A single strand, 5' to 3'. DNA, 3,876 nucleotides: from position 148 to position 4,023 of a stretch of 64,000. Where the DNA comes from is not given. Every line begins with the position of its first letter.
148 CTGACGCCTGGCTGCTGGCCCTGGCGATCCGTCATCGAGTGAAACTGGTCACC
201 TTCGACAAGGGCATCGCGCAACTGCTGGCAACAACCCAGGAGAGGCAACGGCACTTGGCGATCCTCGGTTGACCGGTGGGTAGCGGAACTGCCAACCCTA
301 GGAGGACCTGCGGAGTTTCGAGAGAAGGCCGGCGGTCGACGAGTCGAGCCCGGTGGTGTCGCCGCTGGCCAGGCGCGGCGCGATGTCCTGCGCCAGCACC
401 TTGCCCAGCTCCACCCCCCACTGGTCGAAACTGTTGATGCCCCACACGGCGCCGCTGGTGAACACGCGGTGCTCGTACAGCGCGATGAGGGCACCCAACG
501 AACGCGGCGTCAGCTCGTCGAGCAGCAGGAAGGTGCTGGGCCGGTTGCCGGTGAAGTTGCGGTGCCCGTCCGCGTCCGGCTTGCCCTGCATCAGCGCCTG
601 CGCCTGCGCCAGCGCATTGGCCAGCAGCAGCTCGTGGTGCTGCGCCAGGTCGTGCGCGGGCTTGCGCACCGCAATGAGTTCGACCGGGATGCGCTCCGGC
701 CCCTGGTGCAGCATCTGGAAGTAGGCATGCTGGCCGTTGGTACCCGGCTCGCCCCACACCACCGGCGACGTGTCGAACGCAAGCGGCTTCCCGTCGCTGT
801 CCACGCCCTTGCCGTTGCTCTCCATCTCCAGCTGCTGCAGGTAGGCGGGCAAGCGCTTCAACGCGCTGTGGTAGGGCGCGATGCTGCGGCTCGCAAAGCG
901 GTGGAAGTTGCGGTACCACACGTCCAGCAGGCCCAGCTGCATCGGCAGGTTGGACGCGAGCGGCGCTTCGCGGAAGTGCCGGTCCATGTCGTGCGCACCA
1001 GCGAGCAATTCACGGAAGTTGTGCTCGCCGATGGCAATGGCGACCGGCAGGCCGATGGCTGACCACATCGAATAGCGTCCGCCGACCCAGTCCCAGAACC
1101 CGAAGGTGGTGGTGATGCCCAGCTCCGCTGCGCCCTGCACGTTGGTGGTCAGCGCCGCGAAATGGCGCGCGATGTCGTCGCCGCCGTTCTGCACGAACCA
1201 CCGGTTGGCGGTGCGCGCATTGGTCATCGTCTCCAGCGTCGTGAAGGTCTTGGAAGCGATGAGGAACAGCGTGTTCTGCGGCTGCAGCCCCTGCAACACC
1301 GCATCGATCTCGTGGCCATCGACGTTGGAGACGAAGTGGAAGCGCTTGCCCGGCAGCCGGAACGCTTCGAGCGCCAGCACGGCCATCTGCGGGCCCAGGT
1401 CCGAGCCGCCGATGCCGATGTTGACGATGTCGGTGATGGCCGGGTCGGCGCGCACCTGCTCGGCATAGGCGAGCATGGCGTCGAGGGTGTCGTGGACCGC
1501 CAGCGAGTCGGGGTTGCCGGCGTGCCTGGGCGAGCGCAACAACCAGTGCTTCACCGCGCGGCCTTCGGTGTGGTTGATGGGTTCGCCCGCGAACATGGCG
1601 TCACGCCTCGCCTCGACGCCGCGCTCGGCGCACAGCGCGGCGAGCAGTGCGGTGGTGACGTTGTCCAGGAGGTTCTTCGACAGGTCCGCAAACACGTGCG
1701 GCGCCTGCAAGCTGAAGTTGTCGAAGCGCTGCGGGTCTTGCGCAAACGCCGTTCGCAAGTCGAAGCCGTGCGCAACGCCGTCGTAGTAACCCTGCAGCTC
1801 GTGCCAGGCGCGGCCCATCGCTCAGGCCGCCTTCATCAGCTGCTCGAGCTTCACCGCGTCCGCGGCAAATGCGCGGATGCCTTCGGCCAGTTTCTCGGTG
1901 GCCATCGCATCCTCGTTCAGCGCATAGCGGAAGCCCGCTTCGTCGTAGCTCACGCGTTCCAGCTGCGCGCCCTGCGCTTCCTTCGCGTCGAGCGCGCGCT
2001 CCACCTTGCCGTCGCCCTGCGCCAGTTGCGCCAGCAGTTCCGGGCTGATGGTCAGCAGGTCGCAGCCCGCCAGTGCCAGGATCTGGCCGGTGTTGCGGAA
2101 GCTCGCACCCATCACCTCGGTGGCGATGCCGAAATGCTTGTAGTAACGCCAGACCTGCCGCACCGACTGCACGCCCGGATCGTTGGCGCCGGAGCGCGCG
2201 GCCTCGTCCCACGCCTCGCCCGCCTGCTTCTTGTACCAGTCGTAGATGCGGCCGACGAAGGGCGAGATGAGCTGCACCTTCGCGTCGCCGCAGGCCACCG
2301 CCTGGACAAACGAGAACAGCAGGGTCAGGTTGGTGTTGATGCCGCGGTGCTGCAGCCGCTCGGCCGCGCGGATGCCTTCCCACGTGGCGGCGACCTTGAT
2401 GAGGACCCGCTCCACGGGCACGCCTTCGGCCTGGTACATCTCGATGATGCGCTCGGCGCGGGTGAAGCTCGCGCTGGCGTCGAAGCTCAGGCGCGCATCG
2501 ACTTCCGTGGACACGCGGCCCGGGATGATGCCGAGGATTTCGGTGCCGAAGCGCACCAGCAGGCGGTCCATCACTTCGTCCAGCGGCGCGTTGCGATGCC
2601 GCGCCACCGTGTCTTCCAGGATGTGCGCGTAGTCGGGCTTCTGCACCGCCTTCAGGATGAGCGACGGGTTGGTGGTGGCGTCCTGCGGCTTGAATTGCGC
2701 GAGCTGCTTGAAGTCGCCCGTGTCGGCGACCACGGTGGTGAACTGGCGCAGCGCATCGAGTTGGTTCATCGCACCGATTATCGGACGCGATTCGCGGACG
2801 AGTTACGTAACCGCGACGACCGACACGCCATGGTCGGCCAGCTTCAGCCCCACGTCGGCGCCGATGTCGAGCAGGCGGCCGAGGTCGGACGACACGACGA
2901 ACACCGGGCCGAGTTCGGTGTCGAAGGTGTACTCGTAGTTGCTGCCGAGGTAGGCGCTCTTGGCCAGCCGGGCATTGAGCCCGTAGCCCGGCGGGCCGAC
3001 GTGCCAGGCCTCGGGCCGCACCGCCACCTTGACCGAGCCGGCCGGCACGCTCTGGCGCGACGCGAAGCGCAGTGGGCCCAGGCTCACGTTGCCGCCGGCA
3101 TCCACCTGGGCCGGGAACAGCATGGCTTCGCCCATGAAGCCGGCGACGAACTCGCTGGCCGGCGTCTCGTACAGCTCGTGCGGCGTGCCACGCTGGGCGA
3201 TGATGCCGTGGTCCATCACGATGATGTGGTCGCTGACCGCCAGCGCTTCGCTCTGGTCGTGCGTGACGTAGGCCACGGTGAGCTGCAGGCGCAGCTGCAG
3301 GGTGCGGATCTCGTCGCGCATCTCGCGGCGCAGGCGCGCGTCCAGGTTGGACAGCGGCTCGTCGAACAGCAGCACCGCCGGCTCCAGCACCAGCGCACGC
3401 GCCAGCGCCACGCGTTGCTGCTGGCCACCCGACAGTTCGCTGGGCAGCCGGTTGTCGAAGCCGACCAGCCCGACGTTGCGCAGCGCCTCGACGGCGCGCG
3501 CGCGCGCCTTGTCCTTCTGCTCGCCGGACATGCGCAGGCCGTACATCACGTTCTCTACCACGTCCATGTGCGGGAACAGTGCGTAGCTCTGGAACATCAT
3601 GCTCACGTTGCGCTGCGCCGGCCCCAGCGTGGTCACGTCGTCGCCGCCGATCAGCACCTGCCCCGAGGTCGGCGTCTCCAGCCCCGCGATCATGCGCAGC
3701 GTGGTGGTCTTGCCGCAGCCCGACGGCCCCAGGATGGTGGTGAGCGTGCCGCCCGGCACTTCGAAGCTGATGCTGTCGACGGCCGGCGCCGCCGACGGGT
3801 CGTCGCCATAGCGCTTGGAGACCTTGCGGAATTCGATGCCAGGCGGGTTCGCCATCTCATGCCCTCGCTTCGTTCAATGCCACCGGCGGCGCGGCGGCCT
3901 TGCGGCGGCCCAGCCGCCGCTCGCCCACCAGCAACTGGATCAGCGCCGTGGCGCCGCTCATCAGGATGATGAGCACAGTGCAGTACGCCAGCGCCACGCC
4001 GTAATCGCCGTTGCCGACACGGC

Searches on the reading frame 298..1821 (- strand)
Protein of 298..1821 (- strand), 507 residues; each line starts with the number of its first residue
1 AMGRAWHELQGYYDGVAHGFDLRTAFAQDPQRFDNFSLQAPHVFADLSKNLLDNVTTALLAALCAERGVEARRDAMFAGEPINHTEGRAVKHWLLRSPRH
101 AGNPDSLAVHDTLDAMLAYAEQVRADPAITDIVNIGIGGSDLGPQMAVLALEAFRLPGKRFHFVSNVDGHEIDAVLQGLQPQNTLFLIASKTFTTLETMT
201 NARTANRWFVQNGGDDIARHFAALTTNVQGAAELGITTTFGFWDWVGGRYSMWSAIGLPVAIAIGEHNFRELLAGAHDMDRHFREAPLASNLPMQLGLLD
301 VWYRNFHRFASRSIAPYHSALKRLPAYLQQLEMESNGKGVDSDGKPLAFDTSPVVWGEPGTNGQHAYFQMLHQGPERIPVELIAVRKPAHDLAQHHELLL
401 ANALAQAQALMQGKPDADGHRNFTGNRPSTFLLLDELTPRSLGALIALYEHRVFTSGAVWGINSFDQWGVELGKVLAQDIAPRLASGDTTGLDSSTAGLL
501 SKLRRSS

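Call 47: search_protein_families(library=pfam, max_evalue=0.001, proteins=[window:298-1821:-])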
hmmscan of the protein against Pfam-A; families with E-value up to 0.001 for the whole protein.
window:298-1821:- (507 aa): 1 family
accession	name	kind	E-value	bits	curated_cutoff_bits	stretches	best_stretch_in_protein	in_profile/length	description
PF00342.24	PGI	-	4.4e-167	557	22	1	46-500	1-486/486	Phosphoglucose isomerase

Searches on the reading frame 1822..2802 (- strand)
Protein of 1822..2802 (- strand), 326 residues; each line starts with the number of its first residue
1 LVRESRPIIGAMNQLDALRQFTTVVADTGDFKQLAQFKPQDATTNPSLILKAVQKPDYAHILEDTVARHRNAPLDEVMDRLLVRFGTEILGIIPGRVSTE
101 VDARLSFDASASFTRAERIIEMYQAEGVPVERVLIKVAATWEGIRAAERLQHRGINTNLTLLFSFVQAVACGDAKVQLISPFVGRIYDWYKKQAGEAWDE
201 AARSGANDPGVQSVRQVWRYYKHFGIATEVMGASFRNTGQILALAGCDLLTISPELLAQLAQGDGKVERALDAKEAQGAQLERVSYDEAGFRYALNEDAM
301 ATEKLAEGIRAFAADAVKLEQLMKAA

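Call 47: search_protein_families(library=pfam, max_evalue=0.001, proteins=[window:1822-2802:-])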
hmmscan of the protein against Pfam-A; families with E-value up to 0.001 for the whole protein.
window:1822-2802:- (326 aa): 1 family
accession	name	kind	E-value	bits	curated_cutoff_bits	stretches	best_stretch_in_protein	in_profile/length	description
PF00923.25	TAL_FSA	-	6.9e-89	298.4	27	1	24-321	1-283/285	Transaldolase/Fructose-6-phosphate aldolase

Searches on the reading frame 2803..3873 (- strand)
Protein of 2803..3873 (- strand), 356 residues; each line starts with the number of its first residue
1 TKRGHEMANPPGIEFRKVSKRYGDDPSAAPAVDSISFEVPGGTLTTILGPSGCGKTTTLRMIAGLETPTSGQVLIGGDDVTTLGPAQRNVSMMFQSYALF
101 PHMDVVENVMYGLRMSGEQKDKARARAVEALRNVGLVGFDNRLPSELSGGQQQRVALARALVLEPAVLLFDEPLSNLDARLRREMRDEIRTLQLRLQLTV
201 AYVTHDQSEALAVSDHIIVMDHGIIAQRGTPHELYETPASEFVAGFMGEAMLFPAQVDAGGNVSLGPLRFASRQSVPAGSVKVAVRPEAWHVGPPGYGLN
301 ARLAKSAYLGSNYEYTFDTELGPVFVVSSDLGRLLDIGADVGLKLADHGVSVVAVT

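Call 47: search_protein_families(library=pfam, max_evalue=0.001, proteins=[window:2803-3873:-])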
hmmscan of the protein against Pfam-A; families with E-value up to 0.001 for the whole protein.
window:2803-3873:- (356 aa): 3 families
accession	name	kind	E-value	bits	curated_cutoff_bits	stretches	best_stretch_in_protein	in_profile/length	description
PF00005.33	ABC_tran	-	9.7e-37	127.1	25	1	33-174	2-136/137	ABC transporter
PF08402.16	TOBE_2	-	4.1e-09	36.9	21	1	283-349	1-72/76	TOBE domain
PF13304.12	AAA_21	-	0.00024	21.7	27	0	142-194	233-288/304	AAA domain, putative AbiEii toxin, Type IV TA system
